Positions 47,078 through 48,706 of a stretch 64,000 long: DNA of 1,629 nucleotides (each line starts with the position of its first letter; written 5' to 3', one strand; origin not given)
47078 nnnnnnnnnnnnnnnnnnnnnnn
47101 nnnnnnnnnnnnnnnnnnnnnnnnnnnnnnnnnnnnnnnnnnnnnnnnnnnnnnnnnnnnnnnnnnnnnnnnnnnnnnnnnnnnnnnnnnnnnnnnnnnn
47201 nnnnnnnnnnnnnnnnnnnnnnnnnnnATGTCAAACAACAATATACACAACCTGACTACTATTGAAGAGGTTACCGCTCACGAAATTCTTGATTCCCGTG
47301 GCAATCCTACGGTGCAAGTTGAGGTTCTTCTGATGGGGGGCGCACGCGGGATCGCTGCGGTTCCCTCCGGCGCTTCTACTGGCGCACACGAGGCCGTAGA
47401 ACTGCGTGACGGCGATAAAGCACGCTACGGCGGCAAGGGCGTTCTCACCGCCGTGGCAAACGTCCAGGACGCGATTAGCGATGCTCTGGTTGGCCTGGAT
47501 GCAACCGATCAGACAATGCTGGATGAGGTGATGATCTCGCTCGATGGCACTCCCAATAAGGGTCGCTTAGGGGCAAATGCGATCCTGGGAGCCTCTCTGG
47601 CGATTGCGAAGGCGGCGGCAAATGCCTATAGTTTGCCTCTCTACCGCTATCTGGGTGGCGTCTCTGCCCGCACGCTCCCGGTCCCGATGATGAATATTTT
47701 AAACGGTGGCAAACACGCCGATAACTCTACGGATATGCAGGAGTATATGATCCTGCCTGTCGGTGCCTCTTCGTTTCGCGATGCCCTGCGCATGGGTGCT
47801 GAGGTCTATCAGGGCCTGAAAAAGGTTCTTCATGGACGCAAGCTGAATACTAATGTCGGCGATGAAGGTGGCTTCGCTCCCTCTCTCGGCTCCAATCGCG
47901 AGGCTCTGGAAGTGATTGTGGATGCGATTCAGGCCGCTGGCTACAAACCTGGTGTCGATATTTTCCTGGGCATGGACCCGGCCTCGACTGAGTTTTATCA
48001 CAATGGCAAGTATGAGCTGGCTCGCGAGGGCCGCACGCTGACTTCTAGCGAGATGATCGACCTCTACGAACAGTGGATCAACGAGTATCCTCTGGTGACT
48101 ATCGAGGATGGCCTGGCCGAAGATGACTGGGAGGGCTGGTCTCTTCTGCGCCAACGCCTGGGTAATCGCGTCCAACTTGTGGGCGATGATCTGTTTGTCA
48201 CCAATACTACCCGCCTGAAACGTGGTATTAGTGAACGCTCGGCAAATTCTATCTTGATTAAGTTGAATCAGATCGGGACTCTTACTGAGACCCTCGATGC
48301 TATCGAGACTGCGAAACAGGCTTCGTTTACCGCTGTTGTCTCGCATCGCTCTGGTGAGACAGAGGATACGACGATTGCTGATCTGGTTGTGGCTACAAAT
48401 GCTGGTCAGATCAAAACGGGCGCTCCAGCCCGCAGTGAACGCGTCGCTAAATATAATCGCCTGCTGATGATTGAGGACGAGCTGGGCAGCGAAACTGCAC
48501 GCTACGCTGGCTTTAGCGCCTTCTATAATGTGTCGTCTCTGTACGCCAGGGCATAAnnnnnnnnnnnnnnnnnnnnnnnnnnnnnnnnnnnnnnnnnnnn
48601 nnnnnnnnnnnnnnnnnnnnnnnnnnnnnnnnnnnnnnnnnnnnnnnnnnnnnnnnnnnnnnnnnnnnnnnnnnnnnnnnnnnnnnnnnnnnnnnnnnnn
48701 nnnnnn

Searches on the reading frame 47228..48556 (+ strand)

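Call 35: search_protein_families(library=pfam, proteins=[window:47228-48556:+], max_evalue=0.001)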
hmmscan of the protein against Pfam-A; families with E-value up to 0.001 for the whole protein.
window:47228-48556:+ (442 aa): 2 families
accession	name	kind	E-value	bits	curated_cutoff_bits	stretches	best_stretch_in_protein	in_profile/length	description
PF00113.28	Enolase_C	-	2.1e-130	434.8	21.5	1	149-433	3-294/296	Enolase, C-terminal TIM barrel domain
PF03952.21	Enolase_N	-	2.2e-57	193.3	35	1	12-142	1-131/131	Enolase, N-terminal domain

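Call 89: search_protein_families(library=padloc, proteins=[window:47228-48556:+], max_evalue=0.00001)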
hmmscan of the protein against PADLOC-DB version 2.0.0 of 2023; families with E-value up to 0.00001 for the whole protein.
window:47228-48556:+ (442 aa): 0 families
